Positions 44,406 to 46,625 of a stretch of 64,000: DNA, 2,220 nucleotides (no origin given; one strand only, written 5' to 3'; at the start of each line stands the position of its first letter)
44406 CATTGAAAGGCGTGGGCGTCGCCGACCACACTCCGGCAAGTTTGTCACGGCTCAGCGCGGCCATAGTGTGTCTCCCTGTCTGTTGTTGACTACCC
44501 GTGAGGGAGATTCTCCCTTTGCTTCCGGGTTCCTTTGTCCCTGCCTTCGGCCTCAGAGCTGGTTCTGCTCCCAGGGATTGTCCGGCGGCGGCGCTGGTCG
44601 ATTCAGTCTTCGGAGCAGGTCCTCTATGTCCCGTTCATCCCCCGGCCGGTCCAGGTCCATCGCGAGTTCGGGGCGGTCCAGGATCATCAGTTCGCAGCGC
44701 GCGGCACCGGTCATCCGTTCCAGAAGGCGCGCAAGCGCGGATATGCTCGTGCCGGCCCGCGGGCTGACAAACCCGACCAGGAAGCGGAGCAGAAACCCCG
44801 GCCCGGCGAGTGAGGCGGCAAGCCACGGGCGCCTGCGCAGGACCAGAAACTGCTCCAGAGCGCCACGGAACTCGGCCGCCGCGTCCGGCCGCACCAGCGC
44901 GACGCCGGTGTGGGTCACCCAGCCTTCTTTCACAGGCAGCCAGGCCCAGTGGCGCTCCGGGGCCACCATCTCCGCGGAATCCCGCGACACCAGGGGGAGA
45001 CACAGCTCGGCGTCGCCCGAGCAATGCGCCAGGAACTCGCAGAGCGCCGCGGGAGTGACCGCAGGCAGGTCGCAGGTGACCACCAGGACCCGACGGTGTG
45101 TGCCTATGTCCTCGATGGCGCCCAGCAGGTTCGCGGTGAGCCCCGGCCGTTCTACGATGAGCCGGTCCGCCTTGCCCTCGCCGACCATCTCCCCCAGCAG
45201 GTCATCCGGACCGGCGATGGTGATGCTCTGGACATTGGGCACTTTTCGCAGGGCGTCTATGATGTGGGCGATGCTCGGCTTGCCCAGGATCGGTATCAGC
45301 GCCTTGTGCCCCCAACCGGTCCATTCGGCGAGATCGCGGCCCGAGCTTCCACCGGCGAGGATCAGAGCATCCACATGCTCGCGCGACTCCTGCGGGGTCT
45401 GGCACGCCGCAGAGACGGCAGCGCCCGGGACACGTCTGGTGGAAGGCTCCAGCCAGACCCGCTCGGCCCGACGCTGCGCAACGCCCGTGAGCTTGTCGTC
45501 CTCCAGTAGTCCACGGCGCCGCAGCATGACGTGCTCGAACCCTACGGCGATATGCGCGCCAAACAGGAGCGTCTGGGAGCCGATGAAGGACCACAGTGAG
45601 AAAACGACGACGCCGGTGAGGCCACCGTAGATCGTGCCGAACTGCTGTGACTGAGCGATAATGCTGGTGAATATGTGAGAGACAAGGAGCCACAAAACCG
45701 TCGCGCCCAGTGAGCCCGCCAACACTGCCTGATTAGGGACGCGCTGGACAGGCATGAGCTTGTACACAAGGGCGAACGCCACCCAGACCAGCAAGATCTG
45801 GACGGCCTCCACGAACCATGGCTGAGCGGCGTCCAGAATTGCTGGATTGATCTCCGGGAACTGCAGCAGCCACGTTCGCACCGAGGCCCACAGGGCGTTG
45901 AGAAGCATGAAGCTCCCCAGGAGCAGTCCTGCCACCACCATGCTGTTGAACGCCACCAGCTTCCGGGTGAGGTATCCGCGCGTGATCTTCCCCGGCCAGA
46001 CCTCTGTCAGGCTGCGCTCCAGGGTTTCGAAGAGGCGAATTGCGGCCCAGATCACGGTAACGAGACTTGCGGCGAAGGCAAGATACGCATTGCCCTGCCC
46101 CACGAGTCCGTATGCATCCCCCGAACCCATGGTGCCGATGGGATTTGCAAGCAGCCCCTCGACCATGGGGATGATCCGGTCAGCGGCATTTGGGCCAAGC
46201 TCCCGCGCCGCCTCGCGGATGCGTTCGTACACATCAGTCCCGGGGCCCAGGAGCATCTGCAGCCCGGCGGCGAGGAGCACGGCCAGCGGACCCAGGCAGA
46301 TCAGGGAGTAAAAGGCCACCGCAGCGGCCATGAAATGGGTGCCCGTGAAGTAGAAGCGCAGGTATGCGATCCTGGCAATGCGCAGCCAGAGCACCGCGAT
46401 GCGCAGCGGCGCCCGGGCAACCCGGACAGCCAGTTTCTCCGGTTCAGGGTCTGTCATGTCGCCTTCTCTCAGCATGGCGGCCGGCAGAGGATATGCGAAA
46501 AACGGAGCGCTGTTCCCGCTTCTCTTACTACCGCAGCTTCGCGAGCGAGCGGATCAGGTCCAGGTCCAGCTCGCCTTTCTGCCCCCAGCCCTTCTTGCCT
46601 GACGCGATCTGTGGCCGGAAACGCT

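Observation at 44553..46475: Fusion of a YihY/BrkB membrane protein to a MobA-like nucleotidyltransferase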

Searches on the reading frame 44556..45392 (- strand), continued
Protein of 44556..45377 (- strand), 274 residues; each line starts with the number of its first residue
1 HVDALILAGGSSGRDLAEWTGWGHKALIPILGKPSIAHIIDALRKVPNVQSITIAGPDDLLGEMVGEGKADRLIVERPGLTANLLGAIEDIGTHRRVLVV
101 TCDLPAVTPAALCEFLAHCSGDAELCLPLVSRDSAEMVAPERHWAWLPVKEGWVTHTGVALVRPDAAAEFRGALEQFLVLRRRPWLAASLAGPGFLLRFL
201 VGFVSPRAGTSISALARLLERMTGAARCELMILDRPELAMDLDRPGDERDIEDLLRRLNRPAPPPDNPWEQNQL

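Call 37: find_encoding_contigs(protein=P0277, flank=6000, max_places=2)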
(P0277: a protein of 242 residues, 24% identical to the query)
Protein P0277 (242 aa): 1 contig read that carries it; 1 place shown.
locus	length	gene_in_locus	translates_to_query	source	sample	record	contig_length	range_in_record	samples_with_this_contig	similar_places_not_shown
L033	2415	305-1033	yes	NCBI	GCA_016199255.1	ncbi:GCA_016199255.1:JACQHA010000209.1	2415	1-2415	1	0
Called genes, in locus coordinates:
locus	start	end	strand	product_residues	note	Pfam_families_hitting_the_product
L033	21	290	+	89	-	PF03255:ACCA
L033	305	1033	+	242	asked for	PF12804:NTP_transf_3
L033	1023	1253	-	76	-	-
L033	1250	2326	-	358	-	PF01321:Creatinase_N, PF00557:Peptidase_M24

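Call 38: find_encoding_contigs(protein=P0263, flank=6000, max_places=2)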
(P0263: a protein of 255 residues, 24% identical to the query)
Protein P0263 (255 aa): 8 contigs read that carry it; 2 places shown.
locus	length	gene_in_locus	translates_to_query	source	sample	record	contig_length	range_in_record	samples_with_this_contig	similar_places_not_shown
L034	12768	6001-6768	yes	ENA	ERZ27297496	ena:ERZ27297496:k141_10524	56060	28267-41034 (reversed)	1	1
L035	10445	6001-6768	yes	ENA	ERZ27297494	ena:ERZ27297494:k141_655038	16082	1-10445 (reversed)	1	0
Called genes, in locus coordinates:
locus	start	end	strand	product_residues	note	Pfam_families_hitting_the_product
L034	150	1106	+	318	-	PF01551:Peptidase_M23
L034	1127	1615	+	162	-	PF04519:Bactofilin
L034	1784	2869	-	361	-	PF00512:HisKA (faint), PF02518:HATPase_c, PF00072:Response_reg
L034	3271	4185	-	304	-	PF02588:YitT_membrane, PF10035:DUF2179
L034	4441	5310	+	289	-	PF00288:GHMP_kinases_N, PF08544:GHMP_kinases_C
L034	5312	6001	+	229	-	PF00392:GntR, PF07729:FCD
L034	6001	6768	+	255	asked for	PF12804:NTP_transf_3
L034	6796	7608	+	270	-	PF09182:PuR_N, PF00156:Pribosyltran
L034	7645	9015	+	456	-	PF00483:NTP_transferase, PF01128:IspD, PF02348:CTP_transf_3, PF12804:NTP_transf_3, PF25084:LbH_EIF2B (weak), PF25087:GMPPB_C (weak), PF00132:Hexapep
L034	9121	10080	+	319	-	PF13793:Pribosyltran_N, PF00156:Pribosyltran, PF14572:Pribosyl_synth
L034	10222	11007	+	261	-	PF01522:Polysacc_deac_1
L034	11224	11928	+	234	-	PF01195:Pept_tRNA_hydro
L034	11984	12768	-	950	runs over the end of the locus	PF00497:SBP_bac_3, PF12974:Phosphonate-bd (faint), PF00512:HisKA, PF02518:HATPase_c, PF00072:Response_reg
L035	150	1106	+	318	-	PF01551:Peptidase_M23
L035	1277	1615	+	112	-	PF04519:Bactofilin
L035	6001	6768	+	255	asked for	PF12804:NTP_transf_3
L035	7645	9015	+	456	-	PF00483:NTP_transferase, PF01128:IspD, PF02348:CTP_transf_3, PF12804:NTP_transf_3, PF25084:LbH_EIF2B (weak), PF25087:GMPPB_C (weak), PF00132:Hexapep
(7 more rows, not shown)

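Call 39: find_encoding_contigs(protein=P0260, flank=6000, max_places=2)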
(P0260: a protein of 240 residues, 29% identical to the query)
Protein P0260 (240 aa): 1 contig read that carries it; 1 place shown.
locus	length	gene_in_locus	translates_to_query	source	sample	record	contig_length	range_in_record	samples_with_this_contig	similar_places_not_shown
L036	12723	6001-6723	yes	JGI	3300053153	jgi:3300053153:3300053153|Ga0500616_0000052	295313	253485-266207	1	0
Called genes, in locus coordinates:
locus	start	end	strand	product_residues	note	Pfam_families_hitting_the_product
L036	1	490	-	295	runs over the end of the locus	PF01636:APH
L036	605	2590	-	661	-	PF03190:Thioredox_DsbH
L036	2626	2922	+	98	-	PF02686:GatC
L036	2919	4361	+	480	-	PF01425:Amidase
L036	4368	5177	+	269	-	-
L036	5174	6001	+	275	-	PF00288:GHMP_kinases_N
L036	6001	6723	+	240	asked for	PF12804:NTP_transf_3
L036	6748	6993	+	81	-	-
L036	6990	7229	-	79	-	-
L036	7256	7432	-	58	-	PF14070:YjfB_motility (weak)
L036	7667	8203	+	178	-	PF01872:RibD_C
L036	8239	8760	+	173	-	PF00440:TetR_N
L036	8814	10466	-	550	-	PF17758:Prot_ATP_ID_OB_N, PF16450:Prot_ATP_ID_OB_C, PF00004:AAA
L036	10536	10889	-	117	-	-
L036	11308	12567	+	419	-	PF09298:FAA_hydrolase_N, PF01557:FAA_hydrolase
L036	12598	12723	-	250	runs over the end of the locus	-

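Call 70: search_solved_structures(query=A2, max_evalue=0.01, show_alignments=5)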
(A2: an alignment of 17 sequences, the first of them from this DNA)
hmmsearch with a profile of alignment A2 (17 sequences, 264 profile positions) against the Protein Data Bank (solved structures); distinct sequences matched with E-value up to 0.01: 56.
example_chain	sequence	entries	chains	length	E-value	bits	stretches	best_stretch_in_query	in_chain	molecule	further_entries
2dpw_A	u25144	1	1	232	5.7e-60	205.8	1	8-252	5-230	Hypothetical protein TTHA0179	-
9dqf_A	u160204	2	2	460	4.8e-09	38.9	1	7-129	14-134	Bifunctional protein GlmU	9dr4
2v0h_A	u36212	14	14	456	3.4e-08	36.1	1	2-123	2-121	BIFUNCTIONAL PROTEIN GLMU | GLUCOSAMINE-1-PHOSPHATE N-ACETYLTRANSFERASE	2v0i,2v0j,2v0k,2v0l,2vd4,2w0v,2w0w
7p97_AAA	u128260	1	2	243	6.2e-08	35.2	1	39-118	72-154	3-phospho-D-glycerate guanylyltransferase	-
3tqd_A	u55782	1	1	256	6.7e-08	35.1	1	27-140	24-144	3-deoxy-manno-octulosonate cytidylyltransferase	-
7k47_A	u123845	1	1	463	9.1e-08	34.7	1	4-122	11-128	Bifunctional protein GlmU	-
4fce_A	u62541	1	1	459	2e-07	33.6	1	2-122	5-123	Bifunctional protein GlmU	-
3fww_A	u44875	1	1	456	2e-07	33.5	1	2-122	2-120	Bifunctional protein glmU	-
3n9w_A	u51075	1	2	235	2.2e-07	33.4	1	32-128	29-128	2-C-methyl-D-erythritol 4-phosphate cytidylyltransferase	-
1i52_A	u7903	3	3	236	2.2e-07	33.4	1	32-128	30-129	4-DIPHOSPHOCYTIDYL-2-C-METHYLERYTHRITOL SYNTHASE | 4-DIPHOSPHOCYTIDYL-2-C-METHYLERYTHRITOL SYNTHETASE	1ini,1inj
1vgt_A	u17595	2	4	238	2.3e-07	33.3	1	32-128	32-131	2-C-methyl-D-erythritol 4-phosphate cytidylyltransferase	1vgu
1h4c_A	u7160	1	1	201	3.2e-07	32.9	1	4-114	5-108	MOLYBDOPTERIN-GUANINE DINUCLEOTIDE BIOSYNTHESIS PROTEIN A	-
1h3m_A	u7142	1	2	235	3.5e-07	32.7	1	32-128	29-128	2-C-METHYL-D-ERYTHRITOL 4-PHOSPHATE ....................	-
8cu9_A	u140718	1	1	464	5.5e-07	32.1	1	2-119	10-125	Bifunctional UDP-N-acetylglucosamine diphosphorylase/glucosamine-1-phosphate N-acetyltrans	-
9mh4_A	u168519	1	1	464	6.9e-07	31.8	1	2-119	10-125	Bifunctional protein GlmU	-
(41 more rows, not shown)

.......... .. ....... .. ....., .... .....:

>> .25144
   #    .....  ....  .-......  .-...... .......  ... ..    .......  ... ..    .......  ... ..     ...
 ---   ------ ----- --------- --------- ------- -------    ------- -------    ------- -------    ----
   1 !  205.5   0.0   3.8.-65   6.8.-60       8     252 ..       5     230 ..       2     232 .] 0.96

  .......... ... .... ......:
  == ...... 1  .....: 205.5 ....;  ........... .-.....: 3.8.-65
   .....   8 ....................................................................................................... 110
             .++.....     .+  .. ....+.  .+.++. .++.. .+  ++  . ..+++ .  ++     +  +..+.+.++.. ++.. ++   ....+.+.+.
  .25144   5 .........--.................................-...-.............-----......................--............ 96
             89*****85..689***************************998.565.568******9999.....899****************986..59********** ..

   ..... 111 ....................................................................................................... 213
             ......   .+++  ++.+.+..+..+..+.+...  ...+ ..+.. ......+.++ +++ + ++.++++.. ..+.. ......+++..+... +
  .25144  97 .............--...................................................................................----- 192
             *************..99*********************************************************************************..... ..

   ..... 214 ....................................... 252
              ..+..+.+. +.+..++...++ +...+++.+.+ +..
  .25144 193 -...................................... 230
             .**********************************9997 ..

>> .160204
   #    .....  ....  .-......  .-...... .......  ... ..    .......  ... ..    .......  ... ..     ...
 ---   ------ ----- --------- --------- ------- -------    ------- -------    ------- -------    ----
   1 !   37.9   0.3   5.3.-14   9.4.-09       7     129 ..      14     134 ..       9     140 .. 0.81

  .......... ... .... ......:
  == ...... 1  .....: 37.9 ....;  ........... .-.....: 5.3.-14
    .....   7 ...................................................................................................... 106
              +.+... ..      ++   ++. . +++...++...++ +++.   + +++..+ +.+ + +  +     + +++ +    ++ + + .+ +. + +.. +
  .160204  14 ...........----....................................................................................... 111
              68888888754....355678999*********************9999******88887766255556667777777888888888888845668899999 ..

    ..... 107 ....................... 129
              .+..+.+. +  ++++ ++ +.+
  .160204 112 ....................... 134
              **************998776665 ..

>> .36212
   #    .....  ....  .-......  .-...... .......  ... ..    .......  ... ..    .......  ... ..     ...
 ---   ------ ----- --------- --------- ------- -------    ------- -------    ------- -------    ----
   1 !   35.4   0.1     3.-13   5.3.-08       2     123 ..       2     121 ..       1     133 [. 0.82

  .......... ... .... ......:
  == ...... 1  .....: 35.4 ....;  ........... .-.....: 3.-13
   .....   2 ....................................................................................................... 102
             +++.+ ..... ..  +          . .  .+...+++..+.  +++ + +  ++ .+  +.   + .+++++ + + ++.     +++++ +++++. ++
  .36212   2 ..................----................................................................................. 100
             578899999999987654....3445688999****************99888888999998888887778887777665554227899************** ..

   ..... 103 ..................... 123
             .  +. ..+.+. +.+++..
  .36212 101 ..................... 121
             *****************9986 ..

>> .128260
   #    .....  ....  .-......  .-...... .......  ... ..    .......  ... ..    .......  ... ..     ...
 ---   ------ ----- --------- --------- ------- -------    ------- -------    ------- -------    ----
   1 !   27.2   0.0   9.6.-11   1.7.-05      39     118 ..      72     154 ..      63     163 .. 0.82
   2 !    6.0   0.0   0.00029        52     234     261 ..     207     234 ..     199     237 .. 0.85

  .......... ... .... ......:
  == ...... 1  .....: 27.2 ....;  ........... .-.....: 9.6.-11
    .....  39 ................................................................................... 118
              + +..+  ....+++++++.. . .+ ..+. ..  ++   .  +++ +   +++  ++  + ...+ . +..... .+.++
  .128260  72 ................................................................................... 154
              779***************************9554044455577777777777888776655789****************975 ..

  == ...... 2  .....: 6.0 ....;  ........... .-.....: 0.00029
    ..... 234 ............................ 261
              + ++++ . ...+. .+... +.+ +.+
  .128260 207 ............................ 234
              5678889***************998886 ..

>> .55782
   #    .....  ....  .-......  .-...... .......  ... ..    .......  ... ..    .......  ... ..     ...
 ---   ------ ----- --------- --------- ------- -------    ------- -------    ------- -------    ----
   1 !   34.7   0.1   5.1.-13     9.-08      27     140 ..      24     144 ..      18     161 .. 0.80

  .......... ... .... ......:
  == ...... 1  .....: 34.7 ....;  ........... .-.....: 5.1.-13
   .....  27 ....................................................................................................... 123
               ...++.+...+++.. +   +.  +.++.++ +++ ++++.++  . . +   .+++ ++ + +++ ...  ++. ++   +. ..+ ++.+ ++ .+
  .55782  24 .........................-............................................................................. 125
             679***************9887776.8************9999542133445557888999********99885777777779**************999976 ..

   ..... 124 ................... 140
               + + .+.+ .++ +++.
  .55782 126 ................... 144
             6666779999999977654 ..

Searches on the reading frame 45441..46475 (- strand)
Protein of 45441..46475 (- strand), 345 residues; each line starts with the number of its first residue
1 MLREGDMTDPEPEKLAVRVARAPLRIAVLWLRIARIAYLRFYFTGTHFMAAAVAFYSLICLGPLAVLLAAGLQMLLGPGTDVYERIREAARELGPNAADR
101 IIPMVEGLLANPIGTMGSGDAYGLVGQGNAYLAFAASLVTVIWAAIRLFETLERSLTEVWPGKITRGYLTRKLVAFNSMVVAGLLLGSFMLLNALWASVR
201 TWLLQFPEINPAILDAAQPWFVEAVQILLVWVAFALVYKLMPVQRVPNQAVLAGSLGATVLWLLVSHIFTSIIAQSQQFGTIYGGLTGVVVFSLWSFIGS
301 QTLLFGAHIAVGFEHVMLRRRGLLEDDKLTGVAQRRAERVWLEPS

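Call 77: predict_structure(alignment_id=A5)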
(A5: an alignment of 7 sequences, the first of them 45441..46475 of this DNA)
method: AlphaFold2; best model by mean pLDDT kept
length: 345 residues; sequences in the alignment: 7
mean_pLDDT: 60.1   pTM: 0.56
mean pLDDT of the five models: 60.1, 59.7, 59.3, 56.9, 54.7
residues with pLDDT >= 90: 0; 70-90: 78; 50-70: 203; < 50: 64
segments of 3 or more residues with pLDDT < 50: 1-7, 63-65, 108-134, 278-285, 342-345
pLDDT, mean of each block of 10 residues (from residue 1): 47 59 79 80 61 54 49 54 69 61 51 38 40 49 57 61 53 57 55 56 67 62 65 64 65 78 70 52 50 62 74 79 70 62 42
secondary structure, 60 per line:
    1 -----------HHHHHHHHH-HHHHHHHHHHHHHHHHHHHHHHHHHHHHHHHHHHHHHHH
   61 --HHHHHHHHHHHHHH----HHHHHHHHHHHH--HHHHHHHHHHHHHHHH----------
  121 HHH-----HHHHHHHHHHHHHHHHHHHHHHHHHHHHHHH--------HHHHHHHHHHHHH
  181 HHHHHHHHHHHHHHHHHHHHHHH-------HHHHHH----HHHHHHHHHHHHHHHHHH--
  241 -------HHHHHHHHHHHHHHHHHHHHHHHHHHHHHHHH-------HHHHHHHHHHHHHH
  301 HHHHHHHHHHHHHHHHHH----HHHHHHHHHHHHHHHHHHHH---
elements in order: H12-20 H22-60 H63-76 H81-92 H95-110 H129-159 H168-203 H211-216 H221-238 H248-279 H287-318 H323-342

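Call 80: fold_search(model_id=the predicted structure, library=pdb)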
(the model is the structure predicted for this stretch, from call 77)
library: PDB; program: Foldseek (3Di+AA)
matches with E <= 10: 145; with E <= 0.001: 0
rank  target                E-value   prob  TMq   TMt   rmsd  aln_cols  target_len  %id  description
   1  8xsr_B                4.1e-01  0.09  0.12  0.08  25.6       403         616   15  Cryo-EM structure of MsRv1273c/72c from Mycobacterium smegmatis in the ATP|ADP-bound IFasym-2 state (released 2025-05-14)
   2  8xss_B                8.3e-01  0.11  0.18  0.12  23.5       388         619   16  Cryo-EM structure of MsRv1273c/72c from Mycobacterium smegmatis in the ADP-bound IFasym-3 state (ATP 37 degrees C trea (released 2025-05-14)
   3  9r2g_A                9.1e-01  0.16  0.20  0.19  21.5       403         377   12  Cytochrome bd II oxidase qOR-2 type from Mycobacterium smegmatis (released 2026-03-04)
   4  8afa_A                1.2e+00  0.06  0.13  0.12  26.9       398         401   12  Cryo-EM structure of a substrate-bound glutamate transporter homologue GltTk encapsulated within a nanodisc (released 2023-04-05)
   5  7xec_B                1.2e+00  0.15  0.21  0.14  30.9       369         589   14  Cryo-EM structure of human ABCD1 E630Q in the presence of ATP in inward-facing state 2 (released 2023-03-29)
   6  8afa_B                1.3e+00  0.06  0.13  0.12  26.9       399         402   12  Cryo-EM structure of a substrate-bound glutamate transporter homologue GltTk encapsulated within a nanodisc (released 2023-04-05)
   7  8wcw_B                1.5e+00  0.06  0.14  0.10  22.8       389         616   18  Cryo-EM structure of MsRv1273c/72c from Mycobacterium smegmatis in the IFapo state (released 2025-03-26)
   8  6k5i_B                1.6e+00  0.05  0.12  0.10  25.7       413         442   14  Crystal structure of the E148D/R147A/F317A mutant CLC-ec1 in the presence of 20 mM NaBr (released 2019-08-28)
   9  6v8g_A                1.8e+00  0.06  0.14  0.13  27.0       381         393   12  GltPh mutant - Y204L A345V V366A (released 2020-11-18)
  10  4x2s_A                1.8e+00  0.05  0.13  0.12  26.2       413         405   10  Crystal structure of 276S/M395R-GltPh in inward-facing conformation (released 2015-02-04)
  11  7rq7_A                2.0e+00  0.04  0.12  0.10  25.2       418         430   12  CLC-ec1 at pH 4.5 100mM Cl TWIST2 (released 2022-11-16)
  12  6nc7_B                2.1e+00  0.15  0.20  0.16  18.3       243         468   14  Lipid II flippase MurJ, inward open conformation (released 2019-04-17)
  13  6adc_A                2.1e+00  0.05  0.14  0.11  25.8       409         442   15  Crystal structure of the E148A mutant CLC-ec1 in the presence of 50mM bromoacetate (released 2019-08-28)
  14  9jrm                  2.1e+00  0.04  0.13  0.12  22.8       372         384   13  outward-open hSLC19A1 + 2'3'-CDAS (released 2025-02-26)
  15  7ngh_A                2.2e+00  0.06  0.16  0.14  22.2       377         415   11  Structure of glutamate transporter homologue in complex with Sybody (released 2021-09-15)
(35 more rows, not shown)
